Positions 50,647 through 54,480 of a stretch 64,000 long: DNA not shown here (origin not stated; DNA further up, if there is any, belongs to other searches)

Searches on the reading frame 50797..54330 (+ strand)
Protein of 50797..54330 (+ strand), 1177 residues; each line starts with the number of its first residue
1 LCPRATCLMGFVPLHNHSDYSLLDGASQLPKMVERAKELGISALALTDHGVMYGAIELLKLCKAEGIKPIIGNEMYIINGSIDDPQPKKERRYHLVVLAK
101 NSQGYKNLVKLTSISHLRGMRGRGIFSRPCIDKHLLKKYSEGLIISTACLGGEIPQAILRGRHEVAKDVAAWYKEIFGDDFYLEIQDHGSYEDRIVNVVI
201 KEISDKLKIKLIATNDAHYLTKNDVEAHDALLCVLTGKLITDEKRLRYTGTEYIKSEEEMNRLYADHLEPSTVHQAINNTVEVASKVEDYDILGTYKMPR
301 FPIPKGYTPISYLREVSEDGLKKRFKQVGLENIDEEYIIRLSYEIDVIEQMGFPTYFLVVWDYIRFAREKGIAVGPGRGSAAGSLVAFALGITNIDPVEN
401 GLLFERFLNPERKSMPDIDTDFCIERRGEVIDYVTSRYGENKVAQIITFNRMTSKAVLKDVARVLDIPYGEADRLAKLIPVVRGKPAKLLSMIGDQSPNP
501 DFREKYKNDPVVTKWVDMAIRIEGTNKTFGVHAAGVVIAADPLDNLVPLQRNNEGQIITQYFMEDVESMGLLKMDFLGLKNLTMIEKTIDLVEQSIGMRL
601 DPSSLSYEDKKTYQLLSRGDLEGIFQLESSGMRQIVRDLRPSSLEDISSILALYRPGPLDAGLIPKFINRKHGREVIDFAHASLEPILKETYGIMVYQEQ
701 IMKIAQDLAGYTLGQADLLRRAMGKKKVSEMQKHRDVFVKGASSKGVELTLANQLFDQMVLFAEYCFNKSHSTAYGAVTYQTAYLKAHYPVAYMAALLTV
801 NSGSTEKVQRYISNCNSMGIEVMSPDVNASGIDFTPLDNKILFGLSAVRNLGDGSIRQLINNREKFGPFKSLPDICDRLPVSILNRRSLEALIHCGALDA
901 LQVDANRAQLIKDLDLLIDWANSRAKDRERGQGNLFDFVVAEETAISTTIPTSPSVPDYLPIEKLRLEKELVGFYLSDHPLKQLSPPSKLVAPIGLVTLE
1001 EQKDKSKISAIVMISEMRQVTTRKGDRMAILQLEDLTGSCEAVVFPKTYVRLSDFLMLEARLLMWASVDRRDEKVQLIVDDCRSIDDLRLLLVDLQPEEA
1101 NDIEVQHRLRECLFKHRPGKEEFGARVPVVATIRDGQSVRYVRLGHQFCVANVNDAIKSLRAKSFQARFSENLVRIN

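Call 28: search_protein_families(library=pfam, proteins=[window:50797-54330:+], max_evalue=0.00001)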
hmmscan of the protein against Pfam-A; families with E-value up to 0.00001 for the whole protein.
window:50797-54330:+ (1177 aa): 5 families
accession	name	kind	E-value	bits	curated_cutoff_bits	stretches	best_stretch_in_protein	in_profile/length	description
PF07733.18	DNA_pol3_alpha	-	1.5e-97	326.7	23.9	1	311-578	1-260/260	Bacterial DNA polymerase III alpha NTPase domain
PF17657.6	DNA_pol3_finger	-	1.7e-64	216.6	22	1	581-745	1-165/166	Bacterial DNA polymerase III alpha subunit finger domain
PF02811.25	PHP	-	7.4e-52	176.4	26.4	1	14-188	2-164/164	PHP domain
PF14579.12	HHH_6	-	1.4e-24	86.6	25.6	1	819-909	1-89/90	Helix-hairpin-helix motif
PF01336.31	tRNA_anti-codon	-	2.5e-09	37.4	27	1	1015-1083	8-73/75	OB-fold nucleic acid binding domain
